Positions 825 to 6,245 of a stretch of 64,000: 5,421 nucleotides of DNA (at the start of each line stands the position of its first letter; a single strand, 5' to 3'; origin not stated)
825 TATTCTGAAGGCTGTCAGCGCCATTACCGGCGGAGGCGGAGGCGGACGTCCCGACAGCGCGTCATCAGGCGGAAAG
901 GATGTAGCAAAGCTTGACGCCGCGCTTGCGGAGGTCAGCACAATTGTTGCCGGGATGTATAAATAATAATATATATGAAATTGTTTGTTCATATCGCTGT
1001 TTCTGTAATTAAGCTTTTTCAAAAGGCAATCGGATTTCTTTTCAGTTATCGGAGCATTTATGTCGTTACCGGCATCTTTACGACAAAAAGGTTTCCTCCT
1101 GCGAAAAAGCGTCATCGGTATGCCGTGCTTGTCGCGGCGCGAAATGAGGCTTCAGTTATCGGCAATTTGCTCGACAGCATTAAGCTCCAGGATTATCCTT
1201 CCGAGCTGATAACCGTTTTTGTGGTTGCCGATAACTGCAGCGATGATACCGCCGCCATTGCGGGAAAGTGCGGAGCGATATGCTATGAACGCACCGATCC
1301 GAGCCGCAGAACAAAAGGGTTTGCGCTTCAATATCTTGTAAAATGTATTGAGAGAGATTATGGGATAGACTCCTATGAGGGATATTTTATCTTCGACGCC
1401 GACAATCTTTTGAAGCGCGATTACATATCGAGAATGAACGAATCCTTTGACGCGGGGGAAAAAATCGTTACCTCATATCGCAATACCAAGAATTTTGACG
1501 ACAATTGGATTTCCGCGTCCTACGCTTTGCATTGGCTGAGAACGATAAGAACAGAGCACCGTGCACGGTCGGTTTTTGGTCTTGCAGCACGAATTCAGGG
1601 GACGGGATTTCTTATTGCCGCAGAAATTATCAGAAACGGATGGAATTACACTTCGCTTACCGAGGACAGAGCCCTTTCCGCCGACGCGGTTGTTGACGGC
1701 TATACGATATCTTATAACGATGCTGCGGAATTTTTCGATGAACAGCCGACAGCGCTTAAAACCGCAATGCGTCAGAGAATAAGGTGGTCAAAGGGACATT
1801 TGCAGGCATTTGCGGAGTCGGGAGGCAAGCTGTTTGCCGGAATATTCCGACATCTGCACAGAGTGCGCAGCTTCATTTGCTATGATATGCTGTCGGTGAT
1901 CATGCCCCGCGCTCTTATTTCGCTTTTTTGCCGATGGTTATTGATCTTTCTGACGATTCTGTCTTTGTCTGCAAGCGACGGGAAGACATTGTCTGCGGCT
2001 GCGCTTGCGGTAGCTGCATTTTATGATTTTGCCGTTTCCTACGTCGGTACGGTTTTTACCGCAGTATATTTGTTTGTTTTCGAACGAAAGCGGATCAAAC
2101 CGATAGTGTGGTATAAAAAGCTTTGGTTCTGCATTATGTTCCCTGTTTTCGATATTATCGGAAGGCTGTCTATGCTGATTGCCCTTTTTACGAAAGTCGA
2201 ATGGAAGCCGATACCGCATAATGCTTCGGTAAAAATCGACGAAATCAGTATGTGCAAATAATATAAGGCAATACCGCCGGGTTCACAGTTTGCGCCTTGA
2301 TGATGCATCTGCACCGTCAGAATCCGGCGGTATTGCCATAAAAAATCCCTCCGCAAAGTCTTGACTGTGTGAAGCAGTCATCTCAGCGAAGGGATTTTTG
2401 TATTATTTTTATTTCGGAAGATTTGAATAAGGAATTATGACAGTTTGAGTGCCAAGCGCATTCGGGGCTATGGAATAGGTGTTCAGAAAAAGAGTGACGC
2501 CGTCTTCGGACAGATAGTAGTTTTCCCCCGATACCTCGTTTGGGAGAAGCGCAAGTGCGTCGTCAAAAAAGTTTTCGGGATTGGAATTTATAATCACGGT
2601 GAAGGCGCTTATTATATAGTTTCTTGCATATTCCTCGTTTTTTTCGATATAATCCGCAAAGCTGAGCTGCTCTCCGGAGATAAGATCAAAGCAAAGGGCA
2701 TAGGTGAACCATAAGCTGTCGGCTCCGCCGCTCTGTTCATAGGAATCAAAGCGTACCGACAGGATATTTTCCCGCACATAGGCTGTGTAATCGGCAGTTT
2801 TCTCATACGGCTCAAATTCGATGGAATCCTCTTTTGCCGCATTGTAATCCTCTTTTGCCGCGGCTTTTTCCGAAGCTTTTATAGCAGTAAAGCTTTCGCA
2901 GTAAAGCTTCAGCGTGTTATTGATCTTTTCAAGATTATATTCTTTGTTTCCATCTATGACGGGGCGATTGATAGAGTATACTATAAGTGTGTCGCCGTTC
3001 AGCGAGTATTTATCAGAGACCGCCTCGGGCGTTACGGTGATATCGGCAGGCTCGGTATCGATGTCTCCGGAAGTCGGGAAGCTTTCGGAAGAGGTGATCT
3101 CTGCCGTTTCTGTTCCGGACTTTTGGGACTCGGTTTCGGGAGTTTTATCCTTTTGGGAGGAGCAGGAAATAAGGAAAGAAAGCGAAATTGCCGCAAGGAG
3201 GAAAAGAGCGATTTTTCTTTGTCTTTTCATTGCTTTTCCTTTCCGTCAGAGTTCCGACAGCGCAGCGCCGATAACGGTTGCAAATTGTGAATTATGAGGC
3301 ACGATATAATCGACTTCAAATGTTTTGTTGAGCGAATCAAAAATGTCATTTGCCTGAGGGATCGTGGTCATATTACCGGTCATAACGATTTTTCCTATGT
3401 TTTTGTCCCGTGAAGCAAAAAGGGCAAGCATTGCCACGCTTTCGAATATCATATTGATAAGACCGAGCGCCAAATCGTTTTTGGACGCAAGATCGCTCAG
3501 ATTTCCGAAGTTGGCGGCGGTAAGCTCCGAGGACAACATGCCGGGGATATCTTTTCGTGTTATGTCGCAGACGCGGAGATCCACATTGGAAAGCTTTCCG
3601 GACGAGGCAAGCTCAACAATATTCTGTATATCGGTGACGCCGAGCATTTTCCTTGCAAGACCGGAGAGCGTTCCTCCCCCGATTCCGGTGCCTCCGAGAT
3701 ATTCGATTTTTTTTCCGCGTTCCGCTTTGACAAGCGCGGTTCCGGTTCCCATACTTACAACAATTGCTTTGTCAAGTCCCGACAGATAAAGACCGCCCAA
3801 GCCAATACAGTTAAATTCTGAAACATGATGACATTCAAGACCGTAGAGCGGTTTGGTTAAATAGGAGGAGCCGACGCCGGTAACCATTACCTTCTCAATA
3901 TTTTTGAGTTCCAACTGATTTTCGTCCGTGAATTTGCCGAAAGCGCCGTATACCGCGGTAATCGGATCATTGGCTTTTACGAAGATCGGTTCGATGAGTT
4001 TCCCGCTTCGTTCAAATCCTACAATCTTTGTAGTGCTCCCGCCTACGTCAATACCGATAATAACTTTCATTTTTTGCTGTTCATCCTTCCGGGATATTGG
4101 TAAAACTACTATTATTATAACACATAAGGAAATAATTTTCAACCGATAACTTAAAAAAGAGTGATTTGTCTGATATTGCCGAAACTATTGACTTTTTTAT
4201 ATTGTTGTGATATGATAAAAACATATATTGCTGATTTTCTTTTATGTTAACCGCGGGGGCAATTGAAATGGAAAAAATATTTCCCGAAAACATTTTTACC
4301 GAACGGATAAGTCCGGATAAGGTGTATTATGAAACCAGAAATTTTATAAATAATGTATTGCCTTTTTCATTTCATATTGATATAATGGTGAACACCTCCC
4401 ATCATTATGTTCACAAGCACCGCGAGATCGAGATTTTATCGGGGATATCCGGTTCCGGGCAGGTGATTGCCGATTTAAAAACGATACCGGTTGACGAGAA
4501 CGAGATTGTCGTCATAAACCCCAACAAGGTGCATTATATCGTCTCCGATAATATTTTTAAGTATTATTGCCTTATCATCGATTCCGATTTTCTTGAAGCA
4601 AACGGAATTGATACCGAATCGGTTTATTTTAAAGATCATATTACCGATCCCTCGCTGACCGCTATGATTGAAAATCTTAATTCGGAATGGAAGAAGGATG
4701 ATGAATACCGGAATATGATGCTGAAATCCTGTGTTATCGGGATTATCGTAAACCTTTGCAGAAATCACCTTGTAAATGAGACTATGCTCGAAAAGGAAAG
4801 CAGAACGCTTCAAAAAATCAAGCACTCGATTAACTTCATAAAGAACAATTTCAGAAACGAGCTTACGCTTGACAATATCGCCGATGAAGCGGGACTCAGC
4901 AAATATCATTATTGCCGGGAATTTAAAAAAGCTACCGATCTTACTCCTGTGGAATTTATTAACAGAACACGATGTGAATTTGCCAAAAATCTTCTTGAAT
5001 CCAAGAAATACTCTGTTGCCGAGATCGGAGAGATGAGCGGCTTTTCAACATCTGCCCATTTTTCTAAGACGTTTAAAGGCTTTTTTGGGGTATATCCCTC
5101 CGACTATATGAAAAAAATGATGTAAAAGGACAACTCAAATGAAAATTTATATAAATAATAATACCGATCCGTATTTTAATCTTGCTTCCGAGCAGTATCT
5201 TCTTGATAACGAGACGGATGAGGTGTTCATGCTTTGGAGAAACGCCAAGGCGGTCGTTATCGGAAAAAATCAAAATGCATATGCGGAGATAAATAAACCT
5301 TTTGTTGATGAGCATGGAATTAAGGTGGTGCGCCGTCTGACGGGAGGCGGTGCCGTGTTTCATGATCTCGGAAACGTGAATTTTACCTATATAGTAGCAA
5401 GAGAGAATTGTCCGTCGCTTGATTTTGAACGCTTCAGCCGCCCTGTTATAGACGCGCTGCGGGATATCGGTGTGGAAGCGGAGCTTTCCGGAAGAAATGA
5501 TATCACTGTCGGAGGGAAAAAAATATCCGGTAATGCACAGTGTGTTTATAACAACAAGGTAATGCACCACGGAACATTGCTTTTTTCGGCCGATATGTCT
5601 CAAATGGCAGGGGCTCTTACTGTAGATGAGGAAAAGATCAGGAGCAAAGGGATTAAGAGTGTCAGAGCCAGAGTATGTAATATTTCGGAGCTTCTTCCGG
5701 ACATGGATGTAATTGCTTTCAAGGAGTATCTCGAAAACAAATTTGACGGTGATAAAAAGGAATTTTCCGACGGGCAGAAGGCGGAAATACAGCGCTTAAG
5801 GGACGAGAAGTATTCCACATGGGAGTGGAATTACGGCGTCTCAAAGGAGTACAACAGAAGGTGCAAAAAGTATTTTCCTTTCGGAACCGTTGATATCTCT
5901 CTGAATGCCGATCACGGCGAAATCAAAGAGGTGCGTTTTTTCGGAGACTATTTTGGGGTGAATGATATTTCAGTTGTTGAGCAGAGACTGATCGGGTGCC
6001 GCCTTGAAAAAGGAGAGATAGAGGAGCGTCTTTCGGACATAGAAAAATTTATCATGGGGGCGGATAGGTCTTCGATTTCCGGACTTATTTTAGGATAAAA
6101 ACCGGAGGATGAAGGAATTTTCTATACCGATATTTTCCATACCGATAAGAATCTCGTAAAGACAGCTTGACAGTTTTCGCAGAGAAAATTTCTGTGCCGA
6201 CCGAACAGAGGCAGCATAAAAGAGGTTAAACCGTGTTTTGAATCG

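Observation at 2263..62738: Family A: a very dense TTAA-flanked MITE-like repeat (at least 15 copies in 64 kb)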

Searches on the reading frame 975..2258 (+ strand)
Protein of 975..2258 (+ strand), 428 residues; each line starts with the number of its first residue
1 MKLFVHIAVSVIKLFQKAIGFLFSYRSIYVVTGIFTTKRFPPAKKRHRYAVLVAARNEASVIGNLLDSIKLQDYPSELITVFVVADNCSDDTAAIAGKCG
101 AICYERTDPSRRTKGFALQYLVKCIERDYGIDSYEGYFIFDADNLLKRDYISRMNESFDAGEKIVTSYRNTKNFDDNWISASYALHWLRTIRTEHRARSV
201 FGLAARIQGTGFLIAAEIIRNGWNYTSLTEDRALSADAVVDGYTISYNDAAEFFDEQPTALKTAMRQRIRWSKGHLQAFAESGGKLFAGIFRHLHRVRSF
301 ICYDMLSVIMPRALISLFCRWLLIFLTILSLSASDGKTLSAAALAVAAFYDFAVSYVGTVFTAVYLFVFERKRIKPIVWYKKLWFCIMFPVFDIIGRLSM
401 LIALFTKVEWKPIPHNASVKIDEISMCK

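Call 9: find_encoding_contigs(protein=window:975-2258:+, flank=3000, max_places=10)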
Protein window:975-2258:+ (428 aa): 17 contigs read that carry it; 10 places shown.
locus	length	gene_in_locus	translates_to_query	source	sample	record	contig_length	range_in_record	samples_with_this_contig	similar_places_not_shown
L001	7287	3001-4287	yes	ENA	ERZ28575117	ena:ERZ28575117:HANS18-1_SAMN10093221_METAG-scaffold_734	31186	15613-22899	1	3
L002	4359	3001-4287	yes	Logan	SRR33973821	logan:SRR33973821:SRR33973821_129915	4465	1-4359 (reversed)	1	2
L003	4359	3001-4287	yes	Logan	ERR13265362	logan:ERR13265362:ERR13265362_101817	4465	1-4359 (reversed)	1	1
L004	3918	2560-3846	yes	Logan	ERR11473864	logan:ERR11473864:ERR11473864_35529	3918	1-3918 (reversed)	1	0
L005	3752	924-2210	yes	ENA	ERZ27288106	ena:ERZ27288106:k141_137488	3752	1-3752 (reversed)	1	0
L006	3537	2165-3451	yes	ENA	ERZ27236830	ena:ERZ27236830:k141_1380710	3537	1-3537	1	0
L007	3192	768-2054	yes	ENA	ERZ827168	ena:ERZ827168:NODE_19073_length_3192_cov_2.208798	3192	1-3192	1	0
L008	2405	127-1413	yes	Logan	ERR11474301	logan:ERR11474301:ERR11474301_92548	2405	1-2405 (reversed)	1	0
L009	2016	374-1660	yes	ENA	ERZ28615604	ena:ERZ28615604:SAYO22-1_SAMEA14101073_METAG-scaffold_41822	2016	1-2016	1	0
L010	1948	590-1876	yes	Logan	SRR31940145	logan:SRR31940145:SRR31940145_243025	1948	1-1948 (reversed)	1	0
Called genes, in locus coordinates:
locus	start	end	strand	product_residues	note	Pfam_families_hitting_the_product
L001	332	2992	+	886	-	PF01411:tRNA-synt_2c, PF07973:tRNA_SAD, PF02272:DHHA1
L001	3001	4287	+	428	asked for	PF00535:Glycos_transf_2, PF13641:Glyco_tranf_2_3, PF13632:Glyco_trans_2_3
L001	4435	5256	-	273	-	PF13739:PdaC, PF11738:DUF3298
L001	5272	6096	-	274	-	PF01869:BcrAD_BadFG, PF03630:Fumble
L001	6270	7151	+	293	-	PF02311:AraC_binding (weak), PF00165:HTH_AraC, PF12833:HTH_18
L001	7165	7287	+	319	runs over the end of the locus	PF21948:LplA-B_cat, PF03099:BPL_LplA_LipB, PF10437:Lip_prot_lig_C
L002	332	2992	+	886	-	PF01411:tRNA-synt_2c, PF07973:tRNA_SAD, PF02272:DHHA1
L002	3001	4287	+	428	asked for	PF00535:Glycos_transf_2, PF13641:Glyco_tranf_2_3, PF13632:Glyco_trans_2_3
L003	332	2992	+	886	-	PF01411:tRNA-synt_2c, PF07973:tRNA_SAD, PF02272:DHHA1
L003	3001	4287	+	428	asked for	PF00535:Glycos_transf_2, PF13641:Glyco_tranf_2_3, PF13632:Glyco_trans_2_3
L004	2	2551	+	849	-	?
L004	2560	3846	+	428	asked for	PF00535:Glycos_transf_2, PF13641:Glyco_tranf_2_3, PF13632:Glyco_trans_2_3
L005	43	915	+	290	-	PF07973:tRNA_SAD, PF02272:DHHA1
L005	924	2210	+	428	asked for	PF00535:Glycos_transf_2, PF13641:Glyco_tranf_2_3, PF13632:Glyco_trans_2_3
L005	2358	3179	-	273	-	PF13739:PdaC, PF11738:DUF3298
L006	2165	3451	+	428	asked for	PF00535:Glycos_transf_2, PF13641:Glyco_tranf_2_3, PF13632:Glyco_trans_2_3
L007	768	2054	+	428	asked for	PF00535:Glycos_transf_2, PF13641:Glyco_tranf_2_3, PF13632:Glyco_trans_2_3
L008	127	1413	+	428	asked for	PF00535:Glycos_transf_2, PF13641:Glyco_tranf_2_3, PF13632:Glyco_trans_2_3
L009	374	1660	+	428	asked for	PF00535:Glycos_transf_2, PF13641:Glyco_tranf_2_3, PF13632:Glyco_trans_2_3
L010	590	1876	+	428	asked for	PF00535:Glycos_transf_2, PF13641:Glyco_tranf_2_3, PF13632:Glyco_trans_2_3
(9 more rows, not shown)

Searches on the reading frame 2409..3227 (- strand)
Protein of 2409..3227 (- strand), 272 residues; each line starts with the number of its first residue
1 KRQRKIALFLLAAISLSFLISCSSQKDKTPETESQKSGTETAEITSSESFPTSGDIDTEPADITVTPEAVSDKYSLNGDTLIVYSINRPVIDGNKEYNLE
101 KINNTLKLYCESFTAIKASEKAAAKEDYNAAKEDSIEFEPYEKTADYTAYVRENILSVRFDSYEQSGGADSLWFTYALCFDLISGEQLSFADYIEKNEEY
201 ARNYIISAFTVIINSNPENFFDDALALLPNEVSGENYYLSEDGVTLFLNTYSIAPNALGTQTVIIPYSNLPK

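Call 30: search_protein_families(library=pfam, proteins=[window:2409-3227:-])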
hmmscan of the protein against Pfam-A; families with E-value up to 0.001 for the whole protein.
window:2409-3227:- (272 aa): 2 families
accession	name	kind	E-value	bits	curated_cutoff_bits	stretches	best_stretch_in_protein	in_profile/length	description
PF13739.11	PdaC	-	6.6e-10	40.4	29.1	1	81-170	7-92/95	Deacetylase PdaC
PF11738.13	DUF3298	-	1.1e-08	36.3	24.1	1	230-268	46-84/84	Protein of unknown function (DUF3298)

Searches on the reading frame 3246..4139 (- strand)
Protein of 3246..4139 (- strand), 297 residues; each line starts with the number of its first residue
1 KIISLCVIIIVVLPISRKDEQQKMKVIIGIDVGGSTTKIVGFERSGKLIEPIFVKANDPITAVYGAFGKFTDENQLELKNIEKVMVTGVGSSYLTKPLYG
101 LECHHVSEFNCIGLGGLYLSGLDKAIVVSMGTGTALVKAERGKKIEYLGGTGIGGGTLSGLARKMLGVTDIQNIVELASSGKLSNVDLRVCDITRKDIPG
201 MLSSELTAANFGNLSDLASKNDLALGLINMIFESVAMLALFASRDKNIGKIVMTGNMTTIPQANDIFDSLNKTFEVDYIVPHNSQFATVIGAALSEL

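Call 30: search_protein_families(library=pfam, proteins=[window:3246-4139:-])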
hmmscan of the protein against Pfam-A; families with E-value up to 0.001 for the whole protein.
window:3246-4139:- (297 aa): 2 families
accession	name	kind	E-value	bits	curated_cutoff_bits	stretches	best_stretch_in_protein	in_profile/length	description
PF03630.20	Fumble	-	2.3e-23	83.4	28.5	1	126-258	150-293/334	Fumble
PF01869.26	BcrAD_BadFG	-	3.8e-14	53.3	31.5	1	28-294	1-269/271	BadF/BadG/BcrA/BcrD ATPase family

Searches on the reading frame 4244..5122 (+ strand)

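Call 30: search_protein_families(library=pfam, proteins=[window:4244-5122:+])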
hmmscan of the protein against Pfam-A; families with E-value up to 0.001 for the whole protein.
window:4244-5122:+ (293 aa): 3 families
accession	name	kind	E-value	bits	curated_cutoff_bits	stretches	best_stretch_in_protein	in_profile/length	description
PF12833.13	HTH_18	-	4.6e-20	72.1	33.6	1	212-290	1-79/80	Helix-turn-helix domain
PF00165.29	HTH_AraC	-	1.2e-15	57.6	26.6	1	199-240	1-42/42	Bacterial regulatory helix-turn-helix proteins, AraC family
PF02311.25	AraC_binding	-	1.1e-06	28.9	21.1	1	51-145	13-112/135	AraC-like ligand binding domain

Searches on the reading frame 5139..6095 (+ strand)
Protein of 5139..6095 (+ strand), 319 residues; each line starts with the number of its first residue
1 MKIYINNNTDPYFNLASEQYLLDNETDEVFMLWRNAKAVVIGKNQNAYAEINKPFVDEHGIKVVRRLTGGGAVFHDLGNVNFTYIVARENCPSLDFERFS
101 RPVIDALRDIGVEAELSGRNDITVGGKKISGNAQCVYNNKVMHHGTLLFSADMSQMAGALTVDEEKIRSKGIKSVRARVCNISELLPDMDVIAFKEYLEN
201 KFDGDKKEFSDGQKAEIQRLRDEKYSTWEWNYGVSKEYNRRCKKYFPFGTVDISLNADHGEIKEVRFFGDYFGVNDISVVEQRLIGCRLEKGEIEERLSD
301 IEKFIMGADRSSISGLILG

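Call 30: search_protein_families(library=pfam, proteins=[window:5139-6095:+])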
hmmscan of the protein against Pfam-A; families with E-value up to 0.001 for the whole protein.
window:5139-6095:+ (319 aa): 3 families
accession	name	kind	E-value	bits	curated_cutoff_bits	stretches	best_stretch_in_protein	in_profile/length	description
PF21948.1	LplA-B_cat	-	2e-68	230.7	27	1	10-202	1-199/200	Lipoyl protein ligase A/B catalytic domain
PF10437.14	Lip_prot_lig_C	-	1.5e-19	70.1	24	1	236-314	2-82/85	Bacterial lipoate protein ligase C-terminus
PF03099.24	BPL_LplA_LipB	-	1.9e-09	38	21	1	44-149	9-130/133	Biotin/lipoate A/B protein ligase family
